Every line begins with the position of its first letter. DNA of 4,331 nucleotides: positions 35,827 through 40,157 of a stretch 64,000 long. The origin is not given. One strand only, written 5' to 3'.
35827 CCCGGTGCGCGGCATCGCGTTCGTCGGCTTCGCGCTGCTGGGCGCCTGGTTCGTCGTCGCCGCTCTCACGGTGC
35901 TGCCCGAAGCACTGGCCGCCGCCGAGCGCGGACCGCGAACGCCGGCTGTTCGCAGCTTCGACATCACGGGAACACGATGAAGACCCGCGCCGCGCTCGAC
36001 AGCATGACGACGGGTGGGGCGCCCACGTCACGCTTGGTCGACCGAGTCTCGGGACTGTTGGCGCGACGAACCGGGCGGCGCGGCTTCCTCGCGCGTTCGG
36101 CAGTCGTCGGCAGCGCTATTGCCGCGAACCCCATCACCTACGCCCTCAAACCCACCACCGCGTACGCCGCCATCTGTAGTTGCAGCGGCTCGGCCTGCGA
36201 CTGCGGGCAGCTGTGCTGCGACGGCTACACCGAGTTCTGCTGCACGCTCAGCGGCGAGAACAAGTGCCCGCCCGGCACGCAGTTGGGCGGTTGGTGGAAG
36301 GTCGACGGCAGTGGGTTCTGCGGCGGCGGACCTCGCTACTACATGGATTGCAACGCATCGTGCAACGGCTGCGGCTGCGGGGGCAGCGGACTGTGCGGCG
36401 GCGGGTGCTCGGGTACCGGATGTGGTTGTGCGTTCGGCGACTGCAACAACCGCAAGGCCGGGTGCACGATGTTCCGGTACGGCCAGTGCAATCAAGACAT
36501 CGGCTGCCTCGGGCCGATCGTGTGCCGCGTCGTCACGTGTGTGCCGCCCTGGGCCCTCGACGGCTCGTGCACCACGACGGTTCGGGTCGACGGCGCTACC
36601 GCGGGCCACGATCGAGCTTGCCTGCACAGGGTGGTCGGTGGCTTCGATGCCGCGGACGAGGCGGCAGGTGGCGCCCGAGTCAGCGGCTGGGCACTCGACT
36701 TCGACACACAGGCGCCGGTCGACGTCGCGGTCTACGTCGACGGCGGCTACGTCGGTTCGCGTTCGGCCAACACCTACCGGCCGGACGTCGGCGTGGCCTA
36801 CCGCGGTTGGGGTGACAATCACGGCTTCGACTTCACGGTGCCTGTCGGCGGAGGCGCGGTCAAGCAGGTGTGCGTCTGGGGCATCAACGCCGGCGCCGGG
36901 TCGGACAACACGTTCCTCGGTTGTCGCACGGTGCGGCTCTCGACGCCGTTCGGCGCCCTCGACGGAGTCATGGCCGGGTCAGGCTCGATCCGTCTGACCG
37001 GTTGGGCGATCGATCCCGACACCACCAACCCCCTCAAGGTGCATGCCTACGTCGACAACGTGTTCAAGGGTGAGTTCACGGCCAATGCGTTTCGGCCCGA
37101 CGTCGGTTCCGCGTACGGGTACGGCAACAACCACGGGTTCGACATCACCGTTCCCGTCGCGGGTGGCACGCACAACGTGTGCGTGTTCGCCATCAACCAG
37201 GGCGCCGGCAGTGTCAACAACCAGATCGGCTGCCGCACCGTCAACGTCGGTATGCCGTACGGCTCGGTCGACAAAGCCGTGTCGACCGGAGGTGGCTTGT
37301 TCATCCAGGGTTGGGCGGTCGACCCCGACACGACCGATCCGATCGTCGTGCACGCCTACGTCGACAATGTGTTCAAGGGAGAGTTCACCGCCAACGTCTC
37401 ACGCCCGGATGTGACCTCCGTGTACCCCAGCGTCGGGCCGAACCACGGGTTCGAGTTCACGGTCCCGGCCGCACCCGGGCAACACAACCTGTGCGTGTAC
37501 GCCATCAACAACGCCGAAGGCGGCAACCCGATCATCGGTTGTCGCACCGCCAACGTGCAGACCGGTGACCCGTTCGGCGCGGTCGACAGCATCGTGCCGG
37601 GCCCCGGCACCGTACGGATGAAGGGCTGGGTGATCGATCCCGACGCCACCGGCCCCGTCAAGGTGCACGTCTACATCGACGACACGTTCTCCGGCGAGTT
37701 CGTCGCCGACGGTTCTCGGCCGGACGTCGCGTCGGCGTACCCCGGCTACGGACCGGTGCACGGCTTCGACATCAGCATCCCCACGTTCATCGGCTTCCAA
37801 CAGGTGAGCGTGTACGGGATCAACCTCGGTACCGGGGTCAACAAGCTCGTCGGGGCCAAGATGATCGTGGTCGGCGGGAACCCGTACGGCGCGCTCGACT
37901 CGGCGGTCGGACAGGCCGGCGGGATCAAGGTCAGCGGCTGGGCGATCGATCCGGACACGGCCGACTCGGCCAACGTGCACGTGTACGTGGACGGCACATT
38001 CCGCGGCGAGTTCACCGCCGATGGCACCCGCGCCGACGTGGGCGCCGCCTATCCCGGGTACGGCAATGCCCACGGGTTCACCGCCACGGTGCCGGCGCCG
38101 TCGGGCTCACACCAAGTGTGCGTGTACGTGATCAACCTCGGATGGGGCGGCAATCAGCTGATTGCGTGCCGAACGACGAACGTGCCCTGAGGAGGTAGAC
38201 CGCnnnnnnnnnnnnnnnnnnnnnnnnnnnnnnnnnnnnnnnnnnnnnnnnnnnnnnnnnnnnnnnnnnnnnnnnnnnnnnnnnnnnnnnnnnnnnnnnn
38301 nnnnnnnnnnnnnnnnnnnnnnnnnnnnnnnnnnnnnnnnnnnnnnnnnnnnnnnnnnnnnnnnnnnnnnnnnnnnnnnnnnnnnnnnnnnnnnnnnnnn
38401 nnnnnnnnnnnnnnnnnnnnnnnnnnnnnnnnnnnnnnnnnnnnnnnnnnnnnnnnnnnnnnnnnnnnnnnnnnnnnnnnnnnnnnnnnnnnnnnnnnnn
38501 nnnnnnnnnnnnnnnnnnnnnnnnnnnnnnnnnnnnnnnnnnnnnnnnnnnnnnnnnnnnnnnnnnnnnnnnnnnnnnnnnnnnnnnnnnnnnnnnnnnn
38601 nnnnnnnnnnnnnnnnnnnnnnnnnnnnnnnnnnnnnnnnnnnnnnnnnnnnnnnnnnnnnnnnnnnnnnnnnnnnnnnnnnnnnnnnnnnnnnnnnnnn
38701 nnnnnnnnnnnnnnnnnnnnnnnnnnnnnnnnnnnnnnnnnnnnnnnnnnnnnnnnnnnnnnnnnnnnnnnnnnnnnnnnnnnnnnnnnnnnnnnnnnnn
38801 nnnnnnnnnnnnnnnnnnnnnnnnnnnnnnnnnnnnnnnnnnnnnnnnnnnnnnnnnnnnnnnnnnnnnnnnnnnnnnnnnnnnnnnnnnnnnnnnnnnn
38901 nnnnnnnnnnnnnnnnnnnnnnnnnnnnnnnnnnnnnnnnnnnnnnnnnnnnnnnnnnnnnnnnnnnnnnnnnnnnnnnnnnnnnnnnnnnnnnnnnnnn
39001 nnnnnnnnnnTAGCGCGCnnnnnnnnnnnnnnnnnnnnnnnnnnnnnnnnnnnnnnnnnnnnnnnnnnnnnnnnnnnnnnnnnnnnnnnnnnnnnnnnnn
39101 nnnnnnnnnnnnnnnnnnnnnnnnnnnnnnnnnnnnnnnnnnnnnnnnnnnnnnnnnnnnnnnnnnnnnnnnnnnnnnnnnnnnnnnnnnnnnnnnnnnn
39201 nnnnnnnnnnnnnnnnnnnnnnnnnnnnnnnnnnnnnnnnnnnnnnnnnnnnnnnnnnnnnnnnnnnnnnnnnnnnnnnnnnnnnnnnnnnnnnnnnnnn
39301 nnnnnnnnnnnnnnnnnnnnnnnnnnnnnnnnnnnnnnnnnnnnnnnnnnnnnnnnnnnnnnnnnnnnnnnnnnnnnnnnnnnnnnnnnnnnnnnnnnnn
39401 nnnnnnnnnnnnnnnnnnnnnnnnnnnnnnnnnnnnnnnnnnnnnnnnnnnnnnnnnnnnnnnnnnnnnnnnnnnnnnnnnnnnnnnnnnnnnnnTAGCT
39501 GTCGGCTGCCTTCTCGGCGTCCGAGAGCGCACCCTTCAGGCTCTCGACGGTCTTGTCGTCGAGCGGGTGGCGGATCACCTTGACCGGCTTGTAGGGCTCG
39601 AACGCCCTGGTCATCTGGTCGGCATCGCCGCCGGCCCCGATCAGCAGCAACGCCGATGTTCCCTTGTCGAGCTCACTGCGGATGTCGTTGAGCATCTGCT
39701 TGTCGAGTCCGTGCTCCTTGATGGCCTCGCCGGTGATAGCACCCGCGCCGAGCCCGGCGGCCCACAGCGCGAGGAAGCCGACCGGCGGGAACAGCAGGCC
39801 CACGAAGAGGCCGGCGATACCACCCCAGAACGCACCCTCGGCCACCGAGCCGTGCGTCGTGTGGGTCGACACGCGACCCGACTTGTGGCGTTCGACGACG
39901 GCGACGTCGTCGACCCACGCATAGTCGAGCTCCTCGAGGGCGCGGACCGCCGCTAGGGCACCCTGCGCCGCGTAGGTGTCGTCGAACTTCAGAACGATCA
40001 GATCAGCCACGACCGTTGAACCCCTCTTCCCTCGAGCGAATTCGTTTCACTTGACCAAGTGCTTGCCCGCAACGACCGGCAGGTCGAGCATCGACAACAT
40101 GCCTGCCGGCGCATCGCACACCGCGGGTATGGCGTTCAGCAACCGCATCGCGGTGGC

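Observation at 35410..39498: Orphan Mau-type maturation cassette: MauE-like / Tat-exported 26-Cys protein / MauD-like thioredoxin / hypothetical, with no dehydrogenase heavy chain or MauG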

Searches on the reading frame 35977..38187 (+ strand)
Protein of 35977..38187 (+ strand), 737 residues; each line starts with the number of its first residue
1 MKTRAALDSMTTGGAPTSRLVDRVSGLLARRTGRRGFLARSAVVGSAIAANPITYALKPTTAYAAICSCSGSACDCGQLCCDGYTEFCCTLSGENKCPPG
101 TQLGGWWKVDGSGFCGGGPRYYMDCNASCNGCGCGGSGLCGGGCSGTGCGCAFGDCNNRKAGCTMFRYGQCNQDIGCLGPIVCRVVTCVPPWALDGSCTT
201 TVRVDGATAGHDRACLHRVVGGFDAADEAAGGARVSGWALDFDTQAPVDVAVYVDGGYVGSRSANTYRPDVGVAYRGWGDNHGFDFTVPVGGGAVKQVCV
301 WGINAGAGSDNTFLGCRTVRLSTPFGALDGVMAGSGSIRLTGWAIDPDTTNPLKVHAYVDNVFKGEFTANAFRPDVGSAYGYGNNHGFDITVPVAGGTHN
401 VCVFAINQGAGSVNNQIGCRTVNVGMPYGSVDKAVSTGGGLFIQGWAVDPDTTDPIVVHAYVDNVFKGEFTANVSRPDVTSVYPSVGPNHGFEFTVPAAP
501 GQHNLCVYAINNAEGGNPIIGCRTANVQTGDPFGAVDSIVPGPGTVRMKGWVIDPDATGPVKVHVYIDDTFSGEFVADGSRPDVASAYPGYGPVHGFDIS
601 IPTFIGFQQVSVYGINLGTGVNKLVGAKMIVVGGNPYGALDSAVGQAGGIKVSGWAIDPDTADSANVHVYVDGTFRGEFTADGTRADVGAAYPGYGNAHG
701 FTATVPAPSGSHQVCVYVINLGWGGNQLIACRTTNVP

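Call 5: search_protein_families(library=pfam, proteins=[window:35977-38187:+], max_evalue=1)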
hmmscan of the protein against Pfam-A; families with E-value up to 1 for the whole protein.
window:35977-38187:+ (737 aa): 2 families
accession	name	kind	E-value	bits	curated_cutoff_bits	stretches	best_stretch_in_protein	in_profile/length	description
PF17957.7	Big_7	-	0.0016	19.5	24.1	0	642-688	12-56/70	Bacterial Ig domain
PF07472.16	PA-IIL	-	0.94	10.3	21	0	663-686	19-42/107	Fucose-binding lectin II (PA-IIL)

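Call 6: search_protein_families(library=ncbifam, proteins=[window:35977-38187:+], max_evalue=1)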
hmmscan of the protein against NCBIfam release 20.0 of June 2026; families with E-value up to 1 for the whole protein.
window:35977-38187:+ (737 aa): 0 families

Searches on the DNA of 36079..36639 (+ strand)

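Call 44: search_rna_families(sources=[L008, L014, L017, L034, L037, L038, L051, L054, L060, L070], threshold=gathering)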
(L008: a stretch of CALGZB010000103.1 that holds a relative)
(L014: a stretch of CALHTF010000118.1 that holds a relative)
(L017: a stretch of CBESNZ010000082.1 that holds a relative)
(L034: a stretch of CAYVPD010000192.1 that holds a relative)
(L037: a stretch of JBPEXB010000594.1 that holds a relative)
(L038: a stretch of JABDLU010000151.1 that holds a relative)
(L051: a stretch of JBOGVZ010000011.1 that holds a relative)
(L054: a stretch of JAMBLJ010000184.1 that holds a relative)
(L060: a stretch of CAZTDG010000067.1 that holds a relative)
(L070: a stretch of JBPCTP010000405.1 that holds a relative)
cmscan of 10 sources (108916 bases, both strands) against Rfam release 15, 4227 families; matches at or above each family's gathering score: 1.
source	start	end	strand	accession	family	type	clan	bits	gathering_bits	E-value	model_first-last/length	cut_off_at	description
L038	10713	10785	-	RF00005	tRNA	Gene; tRNA;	CL00001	72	29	1.5e-13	1-71/71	no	tRNA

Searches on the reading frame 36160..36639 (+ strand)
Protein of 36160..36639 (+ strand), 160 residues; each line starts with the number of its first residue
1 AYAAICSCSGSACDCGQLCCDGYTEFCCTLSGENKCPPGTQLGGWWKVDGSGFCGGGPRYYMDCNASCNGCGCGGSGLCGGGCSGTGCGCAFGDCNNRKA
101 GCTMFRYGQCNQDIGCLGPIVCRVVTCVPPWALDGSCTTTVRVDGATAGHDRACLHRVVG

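Call 9: search_solved_structures(query=window:36160-36639:+, max_evalue=10, show_alignments=3)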
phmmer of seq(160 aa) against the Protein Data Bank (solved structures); distinct sequences matched with E-value up to 10: 1.
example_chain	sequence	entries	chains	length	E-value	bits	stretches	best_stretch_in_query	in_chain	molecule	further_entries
8vse_C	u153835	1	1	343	0.35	14.1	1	25-69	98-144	45.5kDa protein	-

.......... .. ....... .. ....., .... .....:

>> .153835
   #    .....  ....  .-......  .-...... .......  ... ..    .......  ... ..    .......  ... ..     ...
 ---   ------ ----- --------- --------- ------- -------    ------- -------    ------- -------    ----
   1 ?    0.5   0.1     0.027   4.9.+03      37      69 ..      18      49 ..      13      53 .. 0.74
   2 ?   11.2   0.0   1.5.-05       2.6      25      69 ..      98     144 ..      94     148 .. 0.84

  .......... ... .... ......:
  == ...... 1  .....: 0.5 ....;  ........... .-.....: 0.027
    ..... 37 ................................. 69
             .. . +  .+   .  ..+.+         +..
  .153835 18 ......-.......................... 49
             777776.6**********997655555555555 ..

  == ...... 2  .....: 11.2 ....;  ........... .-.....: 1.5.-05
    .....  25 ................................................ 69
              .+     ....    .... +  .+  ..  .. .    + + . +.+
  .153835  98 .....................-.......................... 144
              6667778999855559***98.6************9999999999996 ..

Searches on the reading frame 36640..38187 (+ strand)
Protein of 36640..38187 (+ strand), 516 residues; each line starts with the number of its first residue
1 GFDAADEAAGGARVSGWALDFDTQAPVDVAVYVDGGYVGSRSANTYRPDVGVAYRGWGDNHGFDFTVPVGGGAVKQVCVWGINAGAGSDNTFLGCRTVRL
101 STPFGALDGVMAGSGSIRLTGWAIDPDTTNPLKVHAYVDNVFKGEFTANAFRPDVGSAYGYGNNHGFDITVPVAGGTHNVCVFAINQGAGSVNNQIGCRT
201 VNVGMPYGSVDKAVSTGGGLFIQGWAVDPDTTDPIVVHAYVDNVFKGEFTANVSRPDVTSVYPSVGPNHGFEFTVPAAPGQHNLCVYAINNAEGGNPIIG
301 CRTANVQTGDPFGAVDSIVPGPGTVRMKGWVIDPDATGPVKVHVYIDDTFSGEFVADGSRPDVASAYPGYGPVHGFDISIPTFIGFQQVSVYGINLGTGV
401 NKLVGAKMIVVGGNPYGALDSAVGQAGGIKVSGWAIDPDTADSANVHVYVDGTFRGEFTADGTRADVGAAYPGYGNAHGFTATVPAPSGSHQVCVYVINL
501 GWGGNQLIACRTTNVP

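Call 62: search_protein_families(library=pfam, proteins=[window:36640-38187:+], max_evalue=0.01)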
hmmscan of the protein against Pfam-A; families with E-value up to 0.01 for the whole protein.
window:36640-38187:+ (516 aa): 2 families
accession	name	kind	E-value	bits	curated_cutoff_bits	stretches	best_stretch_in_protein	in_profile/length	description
PF17957.7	Big_7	-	0.0002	22.4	24.1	0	421-468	12-57/70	Bacterial Ig domain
PF15809.10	STG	-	0.0071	16.9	27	0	410-439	164-193/236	Simian taste bud-specific gene product family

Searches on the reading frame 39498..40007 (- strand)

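Call 62: search_protein_families(library=pfam, proteins=[window:39498-40007:-], max_evalue=0.01)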
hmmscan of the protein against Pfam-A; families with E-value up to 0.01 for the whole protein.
window:39498-40007:- (170 aa): 2 families
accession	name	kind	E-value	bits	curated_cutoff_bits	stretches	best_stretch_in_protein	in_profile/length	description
PF06897.17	DUF1269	-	1.6e-17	64.1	26.9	1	59-161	1-99/100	Protein of unknown function (DUF1269)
PF04306.18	DUF456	-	0.0079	16.9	29.4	0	55-96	59-97/139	Protein of unknown function (DUF456)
